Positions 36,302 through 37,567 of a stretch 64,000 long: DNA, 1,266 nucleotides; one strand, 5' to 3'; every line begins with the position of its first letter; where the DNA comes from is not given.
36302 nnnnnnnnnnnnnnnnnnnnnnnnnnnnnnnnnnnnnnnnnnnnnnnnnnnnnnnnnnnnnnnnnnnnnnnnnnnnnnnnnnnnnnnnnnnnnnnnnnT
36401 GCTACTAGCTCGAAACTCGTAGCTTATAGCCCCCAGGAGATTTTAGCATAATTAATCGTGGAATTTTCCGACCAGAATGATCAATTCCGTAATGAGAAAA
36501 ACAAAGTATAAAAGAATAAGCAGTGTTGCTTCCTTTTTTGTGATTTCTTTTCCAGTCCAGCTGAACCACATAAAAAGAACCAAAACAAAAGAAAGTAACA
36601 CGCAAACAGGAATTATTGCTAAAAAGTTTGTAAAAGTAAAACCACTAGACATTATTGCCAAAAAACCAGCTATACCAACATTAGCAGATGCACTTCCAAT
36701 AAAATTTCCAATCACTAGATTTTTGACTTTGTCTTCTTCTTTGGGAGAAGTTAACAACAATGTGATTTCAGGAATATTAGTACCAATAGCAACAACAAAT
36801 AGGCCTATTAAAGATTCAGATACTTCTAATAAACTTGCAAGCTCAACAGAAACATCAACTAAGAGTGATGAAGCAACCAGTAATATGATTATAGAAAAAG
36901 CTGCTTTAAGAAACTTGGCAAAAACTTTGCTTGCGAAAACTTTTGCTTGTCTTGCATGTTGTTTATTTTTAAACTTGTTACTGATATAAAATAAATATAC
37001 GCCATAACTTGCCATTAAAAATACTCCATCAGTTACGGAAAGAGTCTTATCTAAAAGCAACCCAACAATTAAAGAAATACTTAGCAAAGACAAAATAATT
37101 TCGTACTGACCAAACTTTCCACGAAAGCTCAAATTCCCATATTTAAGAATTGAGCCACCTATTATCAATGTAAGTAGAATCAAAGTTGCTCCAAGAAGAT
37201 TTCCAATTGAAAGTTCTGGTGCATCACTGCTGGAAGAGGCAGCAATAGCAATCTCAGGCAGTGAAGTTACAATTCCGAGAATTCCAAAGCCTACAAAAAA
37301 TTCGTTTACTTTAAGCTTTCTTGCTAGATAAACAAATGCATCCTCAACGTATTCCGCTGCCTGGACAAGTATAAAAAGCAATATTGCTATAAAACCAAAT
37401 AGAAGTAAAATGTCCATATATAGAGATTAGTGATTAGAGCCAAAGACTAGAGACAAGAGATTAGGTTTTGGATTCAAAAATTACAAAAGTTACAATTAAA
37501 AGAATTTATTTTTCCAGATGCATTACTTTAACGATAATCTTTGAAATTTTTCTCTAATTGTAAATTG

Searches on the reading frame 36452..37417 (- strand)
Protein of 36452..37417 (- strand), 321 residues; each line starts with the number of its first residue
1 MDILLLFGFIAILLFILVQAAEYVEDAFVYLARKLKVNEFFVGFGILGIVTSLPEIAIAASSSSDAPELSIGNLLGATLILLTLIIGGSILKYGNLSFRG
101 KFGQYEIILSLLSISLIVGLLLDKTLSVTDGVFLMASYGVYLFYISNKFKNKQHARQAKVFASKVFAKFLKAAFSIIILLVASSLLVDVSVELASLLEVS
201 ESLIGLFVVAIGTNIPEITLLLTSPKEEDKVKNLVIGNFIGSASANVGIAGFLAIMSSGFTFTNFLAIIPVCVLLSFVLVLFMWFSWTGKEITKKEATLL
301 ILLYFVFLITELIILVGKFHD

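Call 35: search_protein_families(library=pfam, proteins=[window:36452-37417:-], max_evalue=0.001)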
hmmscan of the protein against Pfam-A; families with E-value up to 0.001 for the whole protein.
window:36452-37417:- (321 aa): 1 family
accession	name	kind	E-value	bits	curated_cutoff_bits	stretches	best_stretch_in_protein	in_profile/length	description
PF01699.29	Na_Ca_ex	-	2.7e-32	112.3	24.9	2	173-310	7-148/151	Sodium/calcium exchanger protein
